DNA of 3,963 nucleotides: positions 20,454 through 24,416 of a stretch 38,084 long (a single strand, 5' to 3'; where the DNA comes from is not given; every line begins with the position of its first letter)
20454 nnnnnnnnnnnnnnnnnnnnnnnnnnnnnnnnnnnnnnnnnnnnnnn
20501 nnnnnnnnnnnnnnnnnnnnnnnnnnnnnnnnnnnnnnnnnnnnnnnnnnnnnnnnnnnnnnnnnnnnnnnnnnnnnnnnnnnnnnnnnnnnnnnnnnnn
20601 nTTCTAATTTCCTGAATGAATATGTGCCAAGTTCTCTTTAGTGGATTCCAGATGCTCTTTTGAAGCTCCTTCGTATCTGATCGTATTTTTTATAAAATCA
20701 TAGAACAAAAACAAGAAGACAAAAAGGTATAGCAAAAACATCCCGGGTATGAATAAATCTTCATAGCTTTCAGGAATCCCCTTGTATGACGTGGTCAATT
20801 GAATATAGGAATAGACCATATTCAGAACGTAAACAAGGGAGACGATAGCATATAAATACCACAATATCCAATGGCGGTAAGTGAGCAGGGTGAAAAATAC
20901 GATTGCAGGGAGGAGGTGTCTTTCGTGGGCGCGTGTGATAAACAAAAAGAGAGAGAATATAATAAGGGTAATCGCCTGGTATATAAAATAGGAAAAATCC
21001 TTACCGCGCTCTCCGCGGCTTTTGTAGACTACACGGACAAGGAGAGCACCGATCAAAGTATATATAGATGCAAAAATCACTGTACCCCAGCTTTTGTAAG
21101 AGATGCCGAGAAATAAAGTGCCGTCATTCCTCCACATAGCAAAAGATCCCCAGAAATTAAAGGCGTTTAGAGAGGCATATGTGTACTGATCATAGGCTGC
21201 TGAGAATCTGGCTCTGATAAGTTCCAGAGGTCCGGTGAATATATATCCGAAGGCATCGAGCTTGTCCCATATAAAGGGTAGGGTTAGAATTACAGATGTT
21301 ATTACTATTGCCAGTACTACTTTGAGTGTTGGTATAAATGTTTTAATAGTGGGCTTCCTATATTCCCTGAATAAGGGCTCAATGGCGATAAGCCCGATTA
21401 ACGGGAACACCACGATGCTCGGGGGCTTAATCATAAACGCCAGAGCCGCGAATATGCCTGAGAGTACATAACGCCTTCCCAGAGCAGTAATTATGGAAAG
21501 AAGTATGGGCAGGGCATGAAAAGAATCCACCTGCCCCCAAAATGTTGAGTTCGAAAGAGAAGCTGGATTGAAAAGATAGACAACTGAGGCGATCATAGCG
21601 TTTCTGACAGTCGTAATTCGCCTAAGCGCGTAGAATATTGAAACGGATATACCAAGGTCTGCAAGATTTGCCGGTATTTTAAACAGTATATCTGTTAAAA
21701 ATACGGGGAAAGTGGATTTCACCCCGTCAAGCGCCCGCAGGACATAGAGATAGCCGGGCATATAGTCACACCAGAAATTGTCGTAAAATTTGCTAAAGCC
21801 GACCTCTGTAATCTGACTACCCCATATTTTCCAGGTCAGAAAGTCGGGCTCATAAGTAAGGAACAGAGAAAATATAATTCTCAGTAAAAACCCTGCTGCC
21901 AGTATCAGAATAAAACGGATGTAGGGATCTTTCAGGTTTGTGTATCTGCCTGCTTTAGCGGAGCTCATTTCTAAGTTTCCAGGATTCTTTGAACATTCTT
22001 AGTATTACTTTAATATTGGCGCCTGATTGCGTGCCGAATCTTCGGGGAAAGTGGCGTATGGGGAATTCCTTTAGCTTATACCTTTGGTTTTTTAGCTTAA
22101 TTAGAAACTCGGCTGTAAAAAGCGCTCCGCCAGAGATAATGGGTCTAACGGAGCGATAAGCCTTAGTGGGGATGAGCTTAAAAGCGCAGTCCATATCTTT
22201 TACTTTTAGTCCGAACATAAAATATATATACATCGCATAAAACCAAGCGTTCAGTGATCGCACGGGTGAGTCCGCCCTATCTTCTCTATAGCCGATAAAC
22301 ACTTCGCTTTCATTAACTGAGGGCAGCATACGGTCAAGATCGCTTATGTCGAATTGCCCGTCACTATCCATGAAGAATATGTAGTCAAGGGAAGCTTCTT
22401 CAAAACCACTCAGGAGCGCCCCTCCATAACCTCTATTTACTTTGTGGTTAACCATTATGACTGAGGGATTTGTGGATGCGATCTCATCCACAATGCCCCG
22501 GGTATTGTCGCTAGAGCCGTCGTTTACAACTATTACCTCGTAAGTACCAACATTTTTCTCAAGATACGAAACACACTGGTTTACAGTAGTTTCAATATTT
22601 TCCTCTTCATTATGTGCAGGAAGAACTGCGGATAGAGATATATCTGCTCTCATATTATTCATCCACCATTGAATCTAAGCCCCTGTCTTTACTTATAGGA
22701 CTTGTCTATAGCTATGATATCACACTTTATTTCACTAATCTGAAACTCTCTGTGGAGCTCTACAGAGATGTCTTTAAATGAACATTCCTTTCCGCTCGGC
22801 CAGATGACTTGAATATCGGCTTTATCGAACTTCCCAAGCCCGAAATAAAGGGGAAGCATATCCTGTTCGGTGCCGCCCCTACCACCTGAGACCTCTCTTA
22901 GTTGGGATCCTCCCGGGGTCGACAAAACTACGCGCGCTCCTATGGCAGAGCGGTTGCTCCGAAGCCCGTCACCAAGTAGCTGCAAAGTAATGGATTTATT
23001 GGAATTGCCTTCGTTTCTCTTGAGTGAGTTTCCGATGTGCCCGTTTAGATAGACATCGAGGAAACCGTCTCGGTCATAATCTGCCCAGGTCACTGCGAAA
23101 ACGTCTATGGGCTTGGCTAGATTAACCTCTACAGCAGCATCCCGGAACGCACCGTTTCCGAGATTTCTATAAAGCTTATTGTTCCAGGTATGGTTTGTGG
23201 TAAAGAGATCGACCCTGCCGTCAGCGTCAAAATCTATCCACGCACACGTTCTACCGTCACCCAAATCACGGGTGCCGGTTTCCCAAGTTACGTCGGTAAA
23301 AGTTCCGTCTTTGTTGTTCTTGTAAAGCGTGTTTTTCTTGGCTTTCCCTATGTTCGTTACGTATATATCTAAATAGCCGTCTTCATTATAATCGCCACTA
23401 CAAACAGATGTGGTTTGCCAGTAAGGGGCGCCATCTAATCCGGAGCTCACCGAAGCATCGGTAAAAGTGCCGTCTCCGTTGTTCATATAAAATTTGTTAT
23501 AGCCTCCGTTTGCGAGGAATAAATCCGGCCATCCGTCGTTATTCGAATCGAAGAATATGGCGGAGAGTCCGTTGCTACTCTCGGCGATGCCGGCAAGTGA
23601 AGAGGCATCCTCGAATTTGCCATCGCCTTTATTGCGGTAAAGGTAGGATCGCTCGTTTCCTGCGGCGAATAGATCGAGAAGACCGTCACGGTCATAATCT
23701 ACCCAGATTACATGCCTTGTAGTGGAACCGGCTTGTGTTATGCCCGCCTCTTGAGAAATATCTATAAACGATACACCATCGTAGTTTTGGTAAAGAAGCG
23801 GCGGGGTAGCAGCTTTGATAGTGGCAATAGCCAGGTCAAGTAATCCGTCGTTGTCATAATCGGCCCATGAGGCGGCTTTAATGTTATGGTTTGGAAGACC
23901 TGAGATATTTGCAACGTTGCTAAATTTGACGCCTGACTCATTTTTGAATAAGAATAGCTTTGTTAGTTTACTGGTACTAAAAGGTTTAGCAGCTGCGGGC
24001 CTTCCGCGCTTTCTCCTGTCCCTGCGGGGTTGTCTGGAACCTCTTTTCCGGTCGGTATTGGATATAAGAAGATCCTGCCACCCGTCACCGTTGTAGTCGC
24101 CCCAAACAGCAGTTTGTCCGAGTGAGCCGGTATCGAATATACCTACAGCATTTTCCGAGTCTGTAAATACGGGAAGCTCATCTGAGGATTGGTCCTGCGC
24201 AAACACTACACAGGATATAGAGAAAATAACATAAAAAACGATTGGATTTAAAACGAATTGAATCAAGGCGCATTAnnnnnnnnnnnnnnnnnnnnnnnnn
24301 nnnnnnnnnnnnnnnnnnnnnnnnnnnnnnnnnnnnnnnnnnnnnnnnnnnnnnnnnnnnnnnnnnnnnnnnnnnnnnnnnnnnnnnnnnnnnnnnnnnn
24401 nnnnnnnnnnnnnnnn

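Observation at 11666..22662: Dense lipid-carrier-dependent glycosylation island: six GT-C enzymes, two polyprenyl-phosphate-sugar synthases, GtrA and an SGNH-like protein in 11 kb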

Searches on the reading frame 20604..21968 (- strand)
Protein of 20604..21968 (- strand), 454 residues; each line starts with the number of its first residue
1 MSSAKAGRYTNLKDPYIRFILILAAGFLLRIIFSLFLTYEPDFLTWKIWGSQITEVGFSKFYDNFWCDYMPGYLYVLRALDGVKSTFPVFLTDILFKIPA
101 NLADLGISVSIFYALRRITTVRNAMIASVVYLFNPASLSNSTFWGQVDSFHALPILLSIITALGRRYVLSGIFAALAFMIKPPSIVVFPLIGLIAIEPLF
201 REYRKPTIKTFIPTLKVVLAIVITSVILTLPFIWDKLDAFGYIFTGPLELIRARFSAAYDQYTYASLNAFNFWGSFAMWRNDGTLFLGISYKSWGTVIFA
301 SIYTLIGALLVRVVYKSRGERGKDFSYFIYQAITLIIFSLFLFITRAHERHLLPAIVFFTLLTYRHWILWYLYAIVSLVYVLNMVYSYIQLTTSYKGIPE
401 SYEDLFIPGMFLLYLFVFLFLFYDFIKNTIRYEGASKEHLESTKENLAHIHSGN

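Call 4: search_protein_families(library=pfam, proteins=[window:20604-21968:-], max_evalue=0.01)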
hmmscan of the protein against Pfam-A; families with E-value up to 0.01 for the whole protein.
window:20604-21968:- (454 aa): 1 family
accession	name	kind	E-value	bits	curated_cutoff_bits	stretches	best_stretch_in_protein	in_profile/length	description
PF09594.16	GT87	-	0.0023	18.1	25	1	108-320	31-217/237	Glycosyltransferase family 87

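Call 7: search_protein_families(library=ncbifam, proteins=[window:20604-21968:-], max_evalue=0.01)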
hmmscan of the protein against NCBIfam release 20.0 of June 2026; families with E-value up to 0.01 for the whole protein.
window:20604-21968:- (454 aa): 0 families

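Call 10: search_solved_structures(query=window:20604-21968:-, max_evalue=10)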
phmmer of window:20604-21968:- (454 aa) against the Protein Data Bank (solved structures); distinct sequences matched with E-value up to 10: 1.
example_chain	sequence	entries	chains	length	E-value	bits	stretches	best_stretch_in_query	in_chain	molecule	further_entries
7f6t_A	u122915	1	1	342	0.88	12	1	256-300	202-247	Iron ABC transporter, periplasmic iron-binding protein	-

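Call 37: search_protein_representatives(protein=window:20604-21968:-)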
Query: 454 residues. Proteins with E-value up to 0.001 (for the whole library): 3239; up to 1e-10: 1670; up to 1e-30: 101. The best 150 are listed.
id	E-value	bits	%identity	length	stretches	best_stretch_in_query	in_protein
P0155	2.7e-128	445.6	52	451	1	21-430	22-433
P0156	2.5e-103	363.3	47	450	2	17-309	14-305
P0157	4.5e-102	359.2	45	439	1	18-431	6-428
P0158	2.4e-97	343.6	44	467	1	18-431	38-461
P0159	5.9e-97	342.3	44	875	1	15-425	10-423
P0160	3.5e-95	336.5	43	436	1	13-432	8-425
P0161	9.8e-95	335.0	45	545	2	17-310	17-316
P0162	2.0e-92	327.4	44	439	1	18-429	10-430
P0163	5.8e-92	325.8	59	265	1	179-433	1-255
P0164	3.0e-75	270.8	38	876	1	13-427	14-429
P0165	5.4e-73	263.3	41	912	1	16-429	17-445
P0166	8.0e-69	249.6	39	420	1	19-431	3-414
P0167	1.5e-67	245.4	37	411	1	19-431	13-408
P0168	1.5e-64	235.5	45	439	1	18-314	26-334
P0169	5.6e-63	230.3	45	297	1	65-348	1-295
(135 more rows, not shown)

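Call 40: search_protein_families(library=pfam, alignment_id=A3, max_evalue=0.01)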
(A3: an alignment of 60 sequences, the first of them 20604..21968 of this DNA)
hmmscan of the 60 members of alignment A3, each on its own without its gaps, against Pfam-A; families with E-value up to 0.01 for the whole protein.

A. member 1, window:20604-21968:- (454 aa): 1 family
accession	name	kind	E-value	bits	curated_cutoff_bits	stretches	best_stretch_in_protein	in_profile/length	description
PF09594.16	GT87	-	0.0023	18.1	25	1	108-320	31-217/237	Glycosyltransferase family 87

B. families by the number of members that match (of 60 scanned): 8 families
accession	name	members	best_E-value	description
PF09594.16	GT87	23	2.6e-10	Glycosyltransferase family 87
PF13231.12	PMT_2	13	2.3e-09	Dolichyl-phosphate-mannose-protein mannosyltransferase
PF06728.19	PIG-U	8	2.8e-11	GPI transamidase subunit PIG-U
PF03155.21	Alg6_Alg8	7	3.3e-06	ALG6, ALG8 glycosyltransferase family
PF05208.19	ALG3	3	1.7e-08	ALG3 protein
PF15971.10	Mannosyl_trans4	1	2.5e-05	DolP-mannose mannosyltransferase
PF09852.15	DUF2079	1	0.0014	Predicted membrane protein (DUF2079)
PF05072.18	Herpes_UL43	1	0.0015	Herpesvirus UL43 protein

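Call 41: search_solved_structures(query=A3, max_evalue=10)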
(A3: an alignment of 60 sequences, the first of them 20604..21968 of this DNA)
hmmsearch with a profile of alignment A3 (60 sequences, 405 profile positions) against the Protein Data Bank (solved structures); distinct sequences matched with E-value up to 10: 3.
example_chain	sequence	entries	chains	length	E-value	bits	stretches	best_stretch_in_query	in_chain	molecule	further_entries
6snh_X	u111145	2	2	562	1.3e-10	44.2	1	32-394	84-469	Dolichyl pyrophosphate Man9GlcNAc2 alpha-1,3-glucosyltransferase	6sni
23gf_B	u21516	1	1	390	4.2e-10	42.5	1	90-393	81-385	GPI mannosyltransferase 1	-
23gx_B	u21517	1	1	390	5e-10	42.3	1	90-393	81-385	GPI mannosyltransferase 1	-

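Call 45: predict_structure(alignment_id=A3)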
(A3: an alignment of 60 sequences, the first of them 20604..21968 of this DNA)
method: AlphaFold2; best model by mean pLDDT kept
length: 454 residues; sequences in the alignment: 60
mean_pLDDT: 93.8   pTM: 0.92
mean pLDDT of the five models: 93.8, 93.4, 93.2, 93.2, 93.1
residues with pLDDT >= 90: 389; 70-90: 42; 50-70: 14; < 50: 9
segments of 3 or more residues with pLDDT < 50: 1-7
pLDDT, mean of each block of 10 residues (from residue 1): 47 86 98 97 97 98 97 98 98 98 99 97 98 98 97 99 97 98 97 94 86 97 98 95 95 96 95 96 98 98 98 86 90 99 97 98 97 98 95 69 86 98 97 85 88 82
secondary structure, 60 per line:
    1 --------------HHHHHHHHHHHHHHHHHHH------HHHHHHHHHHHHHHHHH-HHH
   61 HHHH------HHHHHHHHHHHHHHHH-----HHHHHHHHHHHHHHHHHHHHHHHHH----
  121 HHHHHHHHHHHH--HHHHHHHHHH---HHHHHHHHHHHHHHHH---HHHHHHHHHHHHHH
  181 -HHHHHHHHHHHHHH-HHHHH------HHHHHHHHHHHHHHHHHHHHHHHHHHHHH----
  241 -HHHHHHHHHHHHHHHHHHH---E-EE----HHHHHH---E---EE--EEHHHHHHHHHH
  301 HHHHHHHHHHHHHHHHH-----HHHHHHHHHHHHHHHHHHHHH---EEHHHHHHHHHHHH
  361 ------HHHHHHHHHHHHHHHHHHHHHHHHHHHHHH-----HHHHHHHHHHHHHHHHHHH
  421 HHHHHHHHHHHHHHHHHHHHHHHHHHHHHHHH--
elements in order: H15-33 H40-56 H58-64 H71-86 H92-116 H121-132 H135-144 H148-163 H167-180 H182-195 H197-201 H208-236 H242-260 H272-277 H291-317 H323-343 H349-360 H367-396 H402-452

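Call 49: fold_search(model_id=the predicted structure, library=pdb)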
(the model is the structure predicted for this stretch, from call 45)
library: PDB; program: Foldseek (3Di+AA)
matches with E <= 10: 323; with E <= 0.001: 11
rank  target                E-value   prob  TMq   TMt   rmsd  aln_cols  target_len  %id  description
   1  6snh_X                3.9e-05  1.00  0.68  0.65   6.5       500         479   14  Cryo-EM structure of yeast ALG6 in complex with 6AG9 Fab and Dol25-P-Glc (released 2020-03-11)
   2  7w72_U                1.4e-04  1.00  0.57  0.61   6.1       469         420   13  Structure of a human glycosylphosphatidylinositol (GPI) transamidase (released 2022-02-16)
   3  7wld_U                1.5e-04  1.00  0.56  0.60   6.4       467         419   13  Cryo-EM structure of the human glycosylphosphatidylinositol transamidase complex at 2.53 Angstrom resolution (released 2022-04-27)
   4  8agb_A                1.7e-04  1.00  0.44  0.33  17.0       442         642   13  Structure of yeast oligosaccharylransferase complex with lipid-linked oligosaccharide bound (released 2022-12-07)
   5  8b6l_I                2.3e-04  1.00  0.36  0.25  21.9       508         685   13  Subtomogram average of the human Sec61-TRAP-OSTA-translocon (released 2022-12-07)
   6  9n9j_I                2.4e-04  1.00  0.35  0.24  22.0       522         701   13  Structure of a GRP94 folding intermediate engaged with a CCDC134- and FKBP11-bound secretory translocon (released 2025-11-19)
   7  8pn9_A                3.3e-04  1.00  0.40  0.29  22.2       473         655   12  Structure of human oligosaccharyltransferase OST-A complex bound to NGI-1 (released 2024-05-08)
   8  5gmy_A                3.9e-04  1.00  0.38  0.23  19.7       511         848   10  Crystal structure of the Archaeoglobus fulgidus oligosaccharyltransferase (O29867_ARCFU) tethered with an acceptor pep (released 2017-02-01)
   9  6s7o_A                5.4e-04  1.00  0.45  0.33  18.9       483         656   13  Cryo-EM structure of human oligosaccharyltransferase complex OST-A (released 2019-12-18)
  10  8imx_U                5.8e-04  1.00  0.59  0.63   5.8       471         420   12  Cryo-EM structure of GPI-T with a chimeric GPI-anchored protein (released 2023-08-16)
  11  9wno_A                9.5e-04  1.00  0.62  0.69   5.4       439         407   17  Cryo-EM structure of Candida glabrata GPI mannosyltransferase I bound to Dol-P-Man (released 2025-12-03)
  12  6ftg_5                1.1e-03  1.00  0.37  0.28  21.5       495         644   14  Subtomogram average of OST-containing ribosome-translocon complexes from canine rough microsomal membranes (released 2018-03-21)
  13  7oci_F                1.3e-03  1.00  0.44  0.32  16.6       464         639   11  Cryo-EM structure of yeast Ost6p containing oligosaccharyltransferase complex (released 2022-02-16)
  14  6c26_A                2.0e-03  1.00  0.41  0.30  15.5       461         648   12  The Cryo-EM structure of a eukaryotic oligosaccharyl transferase complex (released 2018-01-31)
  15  8age_A                2.1e-03  1.00  0.45  0.33  16.1       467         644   12  Structure of yeast oligosaccharylransferase complex with acceptor peptide bound (released 2022-12-07)
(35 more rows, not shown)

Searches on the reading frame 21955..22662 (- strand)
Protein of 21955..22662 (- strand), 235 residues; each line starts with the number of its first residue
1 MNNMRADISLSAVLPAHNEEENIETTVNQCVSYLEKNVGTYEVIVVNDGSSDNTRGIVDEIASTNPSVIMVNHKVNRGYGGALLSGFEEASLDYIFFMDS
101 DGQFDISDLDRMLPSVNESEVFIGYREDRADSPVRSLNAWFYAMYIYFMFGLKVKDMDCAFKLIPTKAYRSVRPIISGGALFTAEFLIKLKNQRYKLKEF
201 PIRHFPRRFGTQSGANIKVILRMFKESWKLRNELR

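Call 4: search_protein_families(library=pfam, proteins=[window:21955-22662:-], max_evalue=0.01)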
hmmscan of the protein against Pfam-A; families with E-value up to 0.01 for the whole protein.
window:21955-22662:- (235 aa): 4 families
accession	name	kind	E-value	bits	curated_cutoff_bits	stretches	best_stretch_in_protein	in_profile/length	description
PF00535.33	Glycos_transf_2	-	2.6e-28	99.5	23.3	1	11-154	1-149/168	Glycosyl transferase family 2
PF10111.15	Glyco_tranf_2_2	-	2.4e-09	37.5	27.3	1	12-113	2-103/276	Glycosyltransferase like family 2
PF13641.12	Glyco_tranf_2_3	-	7.8e-05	23.2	27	1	10-145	3-139/230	Glycosyltransferase like family 2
PF13704.12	Glyco_tranf_2_4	-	0.001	20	27.5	1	24-109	4-89/98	Glycosyl transferase family 2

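Call 7: search_protein_families(library=ncbifam, proteins=[window:21955-22662:-], max_evalue=0.01)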
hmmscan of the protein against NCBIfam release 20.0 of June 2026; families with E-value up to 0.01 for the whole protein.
window:21955-22662:- (235 aa): 23 families
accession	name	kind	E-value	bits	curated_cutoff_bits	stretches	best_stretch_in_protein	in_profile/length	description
NF047588.1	GlcsyltransPgfSStrep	equivalog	4.5e-18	65.5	500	1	9-172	2-167/308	glycosyltransferase PgfS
TIGR03937.1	PgaC_IcaA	equivalog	4.6e-18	65.4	422.3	1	9-117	46-151/407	poly-beta-1,6-N-acetyl-D-glucosamine synthase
NF007986.1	PRK10714.1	equivalog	7.9e-17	61.2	529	1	10-224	8-220/316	undecaprenyl-phosphate 4-deoxy-4-formamido-L-arabinose transferase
NF007482.0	PRK10073.1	equivalog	7.6e-12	44.9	423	1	7-105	5-99/334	glycosyltransferase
NF047683.1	TeichurnBiosyTuaG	equivalog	2.4e-11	43.8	400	1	8-120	6-115/252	teichuronic acid biosynthesis protein TuaG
NF010496.0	PRK13915.1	equivalog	6.2e-11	41.9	262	1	3-101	26-126/307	glucosyl-3-phosphoglycerate synthase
TIGR04182.1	glyco_TIGR04182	equivalog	7.9e-11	41.9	325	1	12-212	4-198/293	S-layer glycoprotein N-glycosyltransferase AglJ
NF058614.1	PPMAGASynPpgS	equivalog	8.4e-10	38.5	370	1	13-126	5-113/226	polyprenyl-phospho-N-acetylgalactosaminyl synthase PpgS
TIGR03965.1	mycofact_glyco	equivalog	2.5e-09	36.6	280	1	9-121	75-184/467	mycofactocin biosynthesis glycosyltransferase MftF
NF041875.1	EPS_EpsD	equivalog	4.4e-09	36.2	370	1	10-111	1-99/325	exopolysaccharide biosynthesis glycosyltransferase EpsD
NF041391.1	DPhHxTase_Halo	equivalog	6.6e-09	35.1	375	1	16-208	3-187/213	dolichyl-phosphate hexose transferase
TIGR04283.1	glyco_like_mftF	equivalog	7.4e-09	35.5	182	1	10-124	1-105/221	TIGR04283 family arsenosugar biosynthesis glycosyltransferase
TIGR03469.1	HpnB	hypoth_equivalog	4.6e-08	32.5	379.25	1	10-118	46-162/386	hopene-associated glycosyltransferase HpnB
NF050050.1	ProtGlycPglI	equivalog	3.1e-07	30.1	500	1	10-114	4-106/306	GalNAc(5)-diNAcBac-PP-undecaprenol beta-1,3-glucosyltransferase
NF038302.1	EPS_HpsE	equivalog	4.6e-06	25.8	300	1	9-102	2-97/307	hormogonium polysaccharide biosynthesis glycosyltransferase HpsE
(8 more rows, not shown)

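Call 43: search_solved_structures(query=window:21955-22662:-, max_evalue=0.001)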
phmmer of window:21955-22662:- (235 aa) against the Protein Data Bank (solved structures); distinct sequences matched with E-value up to 0.001: 21.
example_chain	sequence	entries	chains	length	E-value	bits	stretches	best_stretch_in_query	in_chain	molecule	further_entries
9hwj_A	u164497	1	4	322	8.3e-14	55.1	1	10-222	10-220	Undecaprenyl-phosphate 4-deoxy-4-formamido-L-arabinose transferase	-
9bhc_C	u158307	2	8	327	2.2e-13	53.7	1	10-223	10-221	Undecaprenyl-phosphate 4-deoxy-4-formamido-L-arabinose transferase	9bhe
8vxh_A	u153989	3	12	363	2.9e-13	53.4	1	10-223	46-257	Undecaprenyl-phosphate 4-deoxy-4-formamido-L-arabinose transferase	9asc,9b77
5ekp_C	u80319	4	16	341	8.6e-11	45.3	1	5-174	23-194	Uncharacterized glycosyltransferase sll0501 | Glycosyltransferase sll0501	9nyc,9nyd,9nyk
5eke_A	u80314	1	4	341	8.8e-11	45.2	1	5-174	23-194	Uncharacterized glycosyltransferase sll0501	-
9nye_A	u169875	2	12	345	8.9e-11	45.2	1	5-174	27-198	Glycosyltransferase sll0501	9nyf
5mlz_A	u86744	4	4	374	1e-10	45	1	8-127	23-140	Dolichol monophosphate mannose synthase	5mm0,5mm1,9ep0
3bcv_A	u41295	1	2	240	2.8e-10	43.6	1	12-109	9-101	Putative glycosyltransferase protein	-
5hea_A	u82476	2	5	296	5e-09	39.5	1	11-113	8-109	Putative glycosyltransferase (GalT1)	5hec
2z87_A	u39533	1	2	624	7.6e-09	38.9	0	12-104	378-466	Chondroitin synthase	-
2z86_A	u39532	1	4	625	7.6e-09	38.9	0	12-104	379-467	Chondroitin synthase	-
8vh7_A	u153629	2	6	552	1.2e-07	35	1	9-107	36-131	Heparosan synthase B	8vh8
8viw_A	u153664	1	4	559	1.2e-07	35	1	9-107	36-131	Heparosan synthase B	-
9jma_A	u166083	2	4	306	2.1e-05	27.7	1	10-122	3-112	GalNAc(5)-diNAcBac-PP-undecaprenol beta-1,3-glucosyltransferase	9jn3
8bz4_A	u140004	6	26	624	5e-05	26.4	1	5-112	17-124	Glycosyltransferase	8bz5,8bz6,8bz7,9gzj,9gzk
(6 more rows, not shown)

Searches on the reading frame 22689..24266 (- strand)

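Call 5: search_protein_families(library=pfam, proteins=[window:22689-24266:-], max_evalue=0.01)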
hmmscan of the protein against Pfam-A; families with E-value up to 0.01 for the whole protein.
window:22689-24266:- (525 aa): 4 families
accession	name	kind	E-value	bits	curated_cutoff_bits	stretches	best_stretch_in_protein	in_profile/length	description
PF13517.12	FG-GAP_3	-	1.4e-56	189.3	26.9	7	190-250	1-60/61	FG-GAP-like repeat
PF01839.29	FG-GAP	-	1.6e-20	73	22.1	2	50-71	2-23/37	FG-GAP repeat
PF07593.17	UnbV_ASPIC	-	3e-13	49.9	23.4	1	441-502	1-63/68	ASPIC and UnbV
PF20009.4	GEVED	-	0.0037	18.5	24.4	0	186-214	3-28/78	GEVED domain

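Call 55: search_protein_families(library=ncbifam, proteins=[window:22689-24266:-], max_evalue=1)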
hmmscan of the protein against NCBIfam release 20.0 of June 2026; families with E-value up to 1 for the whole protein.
window:22689-24266:- (525 aa): 1 family
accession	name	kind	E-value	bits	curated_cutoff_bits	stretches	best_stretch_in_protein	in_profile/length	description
NF047539.1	XAC2610_fam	domain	3.2e-08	34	35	2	55-76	3-24/89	XAC2610-related protein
